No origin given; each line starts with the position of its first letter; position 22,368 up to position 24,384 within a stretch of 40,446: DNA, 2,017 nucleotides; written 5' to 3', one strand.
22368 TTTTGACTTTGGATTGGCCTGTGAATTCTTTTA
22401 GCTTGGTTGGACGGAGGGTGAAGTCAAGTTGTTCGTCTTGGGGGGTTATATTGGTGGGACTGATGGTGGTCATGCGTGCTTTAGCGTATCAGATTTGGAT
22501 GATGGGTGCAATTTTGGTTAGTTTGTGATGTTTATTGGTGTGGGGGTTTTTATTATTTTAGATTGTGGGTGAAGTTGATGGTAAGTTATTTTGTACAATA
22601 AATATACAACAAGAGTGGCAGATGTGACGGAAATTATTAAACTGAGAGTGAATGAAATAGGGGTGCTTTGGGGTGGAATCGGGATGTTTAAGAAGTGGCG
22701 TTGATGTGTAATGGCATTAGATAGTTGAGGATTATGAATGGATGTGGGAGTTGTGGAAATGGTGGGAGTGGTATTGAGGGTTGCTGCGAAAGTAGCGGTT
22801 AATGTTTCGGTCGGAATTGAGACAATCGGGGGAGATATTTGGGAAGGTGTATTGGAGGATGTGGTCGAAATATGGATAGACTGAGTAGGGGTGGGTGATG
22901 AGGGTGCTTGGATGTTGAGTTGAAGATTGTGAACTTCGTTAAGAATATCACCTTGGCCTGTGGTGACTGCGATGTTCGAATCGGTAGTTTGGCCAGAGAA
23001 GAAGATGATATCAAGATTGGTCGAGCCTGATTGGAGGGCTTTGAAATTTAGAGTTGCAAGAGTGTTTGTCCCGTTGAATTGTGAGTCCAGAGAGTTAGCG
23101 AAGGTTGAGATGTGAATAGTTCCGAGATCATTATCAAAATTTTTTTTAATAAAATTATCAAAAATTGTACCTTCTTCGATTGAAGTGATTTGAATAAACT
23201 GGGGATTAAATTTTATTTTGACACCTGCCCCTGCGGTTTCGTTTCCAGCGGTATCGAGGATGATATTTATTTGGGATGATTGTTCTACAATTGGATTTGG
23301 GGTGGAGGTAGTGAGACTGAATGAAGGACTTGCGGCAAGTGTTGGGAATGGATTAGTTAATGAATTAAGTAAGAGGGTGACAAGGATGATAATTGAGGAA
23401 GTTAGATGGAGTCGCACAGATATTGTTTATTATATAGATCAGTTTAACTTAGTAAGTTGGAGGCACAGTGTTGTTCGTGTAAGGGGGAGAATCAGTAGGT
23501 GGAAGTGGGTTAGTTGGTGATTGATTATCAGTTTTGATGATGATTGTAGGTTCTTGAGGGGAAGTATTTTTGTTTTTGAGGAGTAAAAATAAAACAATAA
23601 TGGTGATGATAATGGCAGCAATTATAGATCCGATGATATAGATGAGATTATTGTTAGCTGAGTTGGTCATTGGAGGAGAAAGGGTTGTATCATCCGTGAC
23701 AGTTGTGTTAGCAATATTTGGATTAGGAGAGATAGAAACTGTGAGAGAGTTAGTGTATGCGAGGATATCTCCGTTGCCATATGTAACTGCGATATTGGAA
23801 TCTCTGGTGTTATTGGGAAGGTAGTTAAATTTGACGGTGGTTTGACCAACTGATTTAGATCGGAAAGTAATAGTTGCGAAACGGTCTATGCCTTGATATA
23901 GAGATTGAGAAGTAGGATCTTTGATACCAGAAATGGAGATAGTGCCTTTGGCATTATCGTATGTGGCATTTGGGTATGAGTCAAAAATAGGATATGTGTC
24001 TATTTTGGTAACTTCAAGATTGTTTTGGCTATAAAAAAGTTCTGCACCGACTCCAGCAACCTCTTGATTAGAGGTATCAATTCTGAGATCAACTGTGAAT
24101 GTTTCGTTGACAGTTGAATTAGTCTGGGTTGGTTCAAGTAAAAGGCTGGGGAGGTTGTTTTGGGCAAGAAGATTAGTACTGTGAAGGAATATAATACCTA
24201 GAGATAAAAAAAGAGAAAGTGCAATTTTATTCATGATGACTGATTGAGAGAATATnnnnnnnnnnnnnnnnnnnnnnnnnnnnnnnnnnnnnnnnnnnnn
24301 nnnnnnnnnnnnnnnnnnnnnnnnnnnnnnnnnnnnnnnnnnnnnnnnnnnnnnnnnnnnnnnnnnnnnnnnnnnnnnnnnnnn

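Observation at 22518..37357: Complete cellulosome-like cohesin-dockerin parts list in one co-directional 15 kb locus of a reduced genome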

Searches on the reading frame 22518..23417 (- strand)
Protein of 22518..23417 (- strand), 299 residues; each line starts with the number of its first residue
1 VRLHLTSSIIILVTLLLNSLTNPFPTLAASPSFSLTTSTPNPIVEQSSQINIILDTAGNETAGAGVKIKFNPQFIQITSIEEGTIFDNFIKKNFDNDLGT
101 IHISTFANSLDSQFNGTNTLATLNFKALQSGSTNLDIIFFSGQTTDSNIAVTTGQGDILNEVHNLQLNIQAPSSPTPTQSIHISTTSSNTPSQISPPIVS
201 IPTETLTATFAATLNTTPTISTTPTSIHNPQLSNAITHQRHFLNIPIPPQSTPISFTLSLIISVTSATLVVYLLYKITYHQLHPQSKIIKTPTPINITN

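Call 5: search_protein_families(library=pfam, proteins=[window:22518-23417:-], max_evalue=0.1)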
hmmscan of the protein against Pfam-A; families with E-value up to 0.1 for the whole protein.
window:22518-23417:- (299 aa): 1 family
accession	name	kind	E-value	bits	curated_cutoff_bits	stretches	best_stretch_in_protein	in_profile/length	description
PF00963.24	Cohesin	-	1.3e-07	32.3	24.1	1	59-148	28-122/139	Cohesin domain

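Call 34: search_protein_families(library=ncbifam, proteins=[window:22518-23417:-], max_evalue=0.1)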
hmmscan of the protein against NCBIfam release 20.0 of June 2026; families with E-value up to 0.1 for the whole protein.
window:22518-23417:- (299 aa): 1 family
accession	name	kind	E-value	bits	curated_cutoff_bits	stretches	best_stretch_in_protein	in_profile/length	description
NF009331.1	PRK12689.1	equivalog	0.047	12.8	347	1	54-124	120-190/252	flagellar basal-body rod protein FlgF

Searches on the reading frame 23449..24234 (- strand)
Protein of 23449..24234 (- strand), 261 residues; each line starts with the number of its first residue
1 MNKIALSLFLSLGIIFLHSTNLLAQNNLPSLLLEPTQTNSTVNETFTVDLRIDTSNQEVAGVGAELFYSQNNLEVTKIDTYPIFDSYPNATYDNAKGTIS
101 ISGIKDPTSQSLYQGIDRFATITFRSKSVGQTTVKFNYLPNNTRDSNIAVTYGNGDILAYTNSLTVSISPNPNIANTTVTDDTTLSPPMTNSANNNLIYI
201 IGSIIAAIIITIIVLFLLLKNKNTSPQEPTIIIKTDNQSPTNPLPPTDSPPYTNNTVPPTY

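Call 5: search_protein_families(library=pfam, proteins=[window:23449-24234:-], max_evalue=0.1)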
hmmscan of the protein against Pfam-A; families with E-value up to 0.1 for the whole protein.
window:23449-24234:- (261 aa): 1 family
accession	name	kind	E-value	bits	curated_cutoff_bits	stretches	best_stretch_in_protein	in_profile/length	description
PF13273.12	DUF4064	-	0.02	15.6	32.1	0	189-224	52-87/102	Protein of unknown function (DUF4064)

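Call 15: search_solved_structures(query=window:23449-24234:-, max_evalue=10)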
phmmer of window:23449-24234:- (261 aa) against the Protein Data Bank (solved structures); distinct sequences matched with E-value up to 10: 3.
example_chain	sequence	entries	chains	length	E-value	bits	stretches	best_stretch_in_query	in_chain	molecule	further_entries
2mjo_A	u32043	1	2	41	0.29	13.9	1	189-228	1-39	Tumor necrosis factor receptor superfamily member 16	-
4lfk_B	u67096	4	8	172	0.44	13.3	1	171-251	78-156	Galactose-6-phosphate isomerase subunit B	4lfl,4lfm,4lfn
2mic_A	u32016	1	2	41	0.75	12.5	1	189-228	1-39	Tumor necrosis factor receptor superfamily member 16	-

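Call 34: search_protein_families(library=ncbifam, proteins=[window:23449-24234:-], max_evalue=0.1)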
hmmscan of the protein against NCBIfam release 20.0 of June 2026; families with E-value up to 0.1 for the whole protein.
window:23449-24234:- (261 aa): 3 families
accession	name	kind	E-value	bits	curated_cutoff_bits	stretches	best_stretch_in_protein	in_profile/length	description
NF053815.1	teico_TcaA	equivalog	0.0066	15.3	550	1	189-233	41-86/463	membrane-associated protein TcaA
NF033761.1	gliding_GltJ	equivalog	0.044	12.8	450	1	157-258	330-430/671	adventurous gliding motility protein GltJ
NF033218.1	anchor_AmaP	equivalog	0.047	13.5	55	0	198-237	48-84/166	alkaline shock response membrane anchor protein AmaP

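Call 40: find_homologous_proteins(query=window:23449-24234:-)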
Query window:23449-24234:- (261 aa): 5 proteins with E <= 0.001 among 601 candidates.
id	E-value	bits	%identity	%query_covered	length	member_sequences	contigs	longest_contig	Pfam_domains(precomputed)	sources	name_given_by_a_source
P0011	1.1e-158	544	100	100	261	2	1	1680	-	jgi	-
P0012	6.4e-109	381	75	100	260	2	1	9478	-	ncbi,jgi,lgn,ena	-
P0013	2.1e-59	219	52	71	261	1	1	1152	-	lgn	-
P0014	4.0e-31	126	49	51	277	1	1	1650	-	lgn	-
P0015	5.1e-28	116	40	61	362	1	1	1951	-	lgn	-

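Call 42: find_encoding_contigs(protein=P0012, flank=10000, max_places=4)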
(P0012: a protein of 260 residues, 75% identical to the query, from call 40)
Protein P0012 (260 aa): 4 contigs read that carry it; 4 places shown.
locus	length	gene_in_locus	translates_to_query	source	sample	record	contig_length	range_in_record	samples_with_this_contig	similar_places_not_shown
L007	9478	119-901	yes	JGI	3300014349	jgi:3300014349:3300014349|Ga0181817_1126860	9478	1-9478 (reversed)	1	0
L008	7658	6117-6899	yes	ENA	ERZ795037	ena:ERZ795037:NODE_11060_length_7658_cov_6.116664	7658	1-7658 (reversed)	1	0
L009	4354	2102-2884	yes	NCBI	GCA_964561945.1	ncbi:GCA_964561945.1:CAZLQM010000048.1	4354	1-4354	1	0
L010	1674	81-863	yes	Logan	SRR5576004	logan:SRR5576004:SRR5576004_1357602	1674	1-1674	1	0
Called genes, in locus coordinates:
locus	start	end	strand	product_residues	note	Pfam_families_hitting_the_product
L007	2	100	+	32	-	?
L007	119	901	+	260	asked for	-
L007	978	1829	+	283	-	PF00963:Cohesin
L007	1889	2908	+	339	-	PF05496:RuvB_N, PF00004:AAA, PF07728:AAA_5, PF17864:AAA_lid_4, PF05491:WHD_RuvB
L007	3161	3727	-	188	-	PF01195:Pept_tRNA_hydro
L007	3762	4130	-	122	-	PF09685:MamF_MmsF (weak)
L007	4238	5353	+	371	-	PF06925:MGDG_synth, PF04101:Glyco_tran_28_C (weak)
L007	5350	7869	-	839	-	PF00690:Cation_ATPase_N, PF00122:E1-E2_ATPase, PF00702:Hydrolase, PF13246:Cation_ATPase (faint), PF00689:Cation_ATPase_C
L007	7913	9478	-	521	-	?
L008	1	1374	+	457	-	?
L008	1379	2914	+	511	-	-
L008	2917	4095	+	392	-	PF00657:Lipase_GDSL, PF13472:Lipase_GDSL_2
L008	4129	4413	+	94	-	PF00404:Dockerin_1 (weak)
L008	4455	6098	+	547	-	PF00963:Cohesin (weak), PF00404:Dockerin_1 (faint)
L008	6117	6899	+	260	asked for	-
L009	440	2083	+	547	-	PF00963:Cohesin (weak), PF00404:Dockerin_1 (faint)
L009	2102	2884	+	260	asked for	-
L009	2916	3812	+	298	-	PF00963:Cohesin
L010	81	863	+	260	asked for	-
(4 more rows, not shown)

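Call 55: predict_structure(alignment_id=A2)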
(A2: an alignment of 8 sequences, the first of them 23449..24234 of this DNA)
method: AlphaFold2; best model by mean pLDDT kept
length: 261 residues; sequences in the alignment: 8
mean_pLDDT: 73.2   pTM: 0.55
mean pLDDT of the five models: 73.2, 71.3, 70.9, 69.6, 66.4
residues with pLDDT >= 90: 87; 70-90: 75; 50-70: 36; < 50: 63
segments of 3 or more residues with pLDDT < 50: 21-24, 176-194, 222-261
pLDDT, mean of each block of 10 residues (from residue 1): 74 62 64 97 97 90 94 97 75 96 77 89 97 90 71 76 96 56 37 56 83 78 42 34 37 39 47
secondary structure, 60 per line:
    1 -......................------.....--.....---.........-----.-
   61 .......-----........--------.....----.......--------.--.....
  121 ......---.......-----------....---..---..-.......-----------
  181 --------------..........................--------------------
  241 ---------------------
elements in order: H2-23 E30-34 E37-41 E45-53 E61-67 E73-80 E89-93 E98-104 E116-126 E130-136 E148-151 E163-169 H195-220

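Call 58: fold_search(model_id=the predicted structure, library=pdb)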
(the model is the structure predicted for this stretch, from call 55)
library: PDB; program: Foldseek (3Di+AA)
matches with E <= 10: 2000; with E <= 0.001: 69
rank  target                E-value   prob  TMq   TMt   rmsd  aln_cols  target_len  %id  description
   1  1g1k_A                7.1e-10  1.00  0.46  0.80   2.6       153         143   22  COHESIN MODULE FROM THE CELLULOSOME OF CLOSTRIDIUM CELLULOLYTICUM (released 2000-11-22)
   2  2vn6_A                2.0e-09  1.00  0.46  0.76   2.6       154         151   21  The Clostridium cellulolyticum dockerin displays a dual binding mode for its cohesin partner (released 2008-05-13)
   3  2vn5_C                2.3e-09  1.00  0.44  0.72   3.9       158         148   22  The Clostridium cellulolyticum dockerin displays a dual binding mode for its cohesin partner (released 2008-05-20)
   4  6kgf_C                3.3e-09  1.00  0.45  0.76   3.1       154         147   14  Crystal structure of CaDoc0917(R16D)-CaCohA2 complex at pH 8.2 (released 2020-07-08)
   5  4dh2_C                3.7e-09  1.00  0.47  0.76   2.7       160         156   16  Crystal structure of Coh-OlpC(Cthe_0452)-Doc435(Cthe_0435) complex: A novel type I Cohesin-Dockerin complex from Clost (released 2012-11-28)
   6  4dh2_A                5.2e-09  1.00  0.47  0.75   2.8       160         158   16  Crystal structure of Coh-OlpC(Cthe_0452)-Doc435(Cthe_0435) complex: A novel type I Cohesin-Dockerin complex from Clost (released 2012-11-28)
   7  4ums                  8.6e-09  1.00  0.42  0.67   6.1       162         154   14  The crystal structure of the seventh ScaB type I cohesin from Pseudobacteroides cellulosolvens (released 2015-05-06)
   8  6kgd_A                9.1e-09  1.00  0.46  0.78   2.6       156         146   15  Crystal structure of CaDoc0917(R49D)-CaCohA2 complex at pH 8.0 (released 2020-07-08)
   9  5nrm_A                1.1e-08  1.00  0.45  0.79   2.6       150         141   11  Crystal structure of the sixth cohesin from Acetivibrio cellulolyticus' scaffoldin B in complex with Cel5 dockerin S51 (released 2018-01-31)
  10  2vn5_A                1.3e-08  1.00  0.45  0.79   2.6       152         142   22  The Clostridium cellulolyticum dockerin displays a dual binding mode for its cohesin partner (released 2008-05-20)
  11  6kgc_A                1.9e-08  1.00  0.46  0.79   2.6       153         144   14  Crystal structure of CaDoc0917(R49D)-CaCohA2 complex at pH 5.4 (released 2020-07-08)
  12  6kgf_A                2.0e-08  1.00  0.45  0.78   2.6       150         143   14  Crystal structure of CaDoc0917(R16D)-CaCohA2 complex at pH 8.2 (released 2020-07-08)
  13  4uyq_A                2.5e-08  1.00  0.45  0.80   2.6       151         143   13  High resolution structure of the third cohesin ScaC in complex with the ScaB dockerin with a mutation in the C-termina (released 2015-04-15)
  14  4fl4_I                6.3e-08  1.00  0.45  0.38   3.4       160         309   11  Scaffoldin conformation and dynamics revealed by a ternary complex from the Clostridium thermocellum cellulosome (released 2012-06-27)
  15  4uyp_A                7.4e-08  1.00  0.40  0.69   4.9       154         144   13  High resolution structure of the third cohesin ScaC in complex with the ScaB dockerin with a mutation in the N-termina (released 2015-04-15)
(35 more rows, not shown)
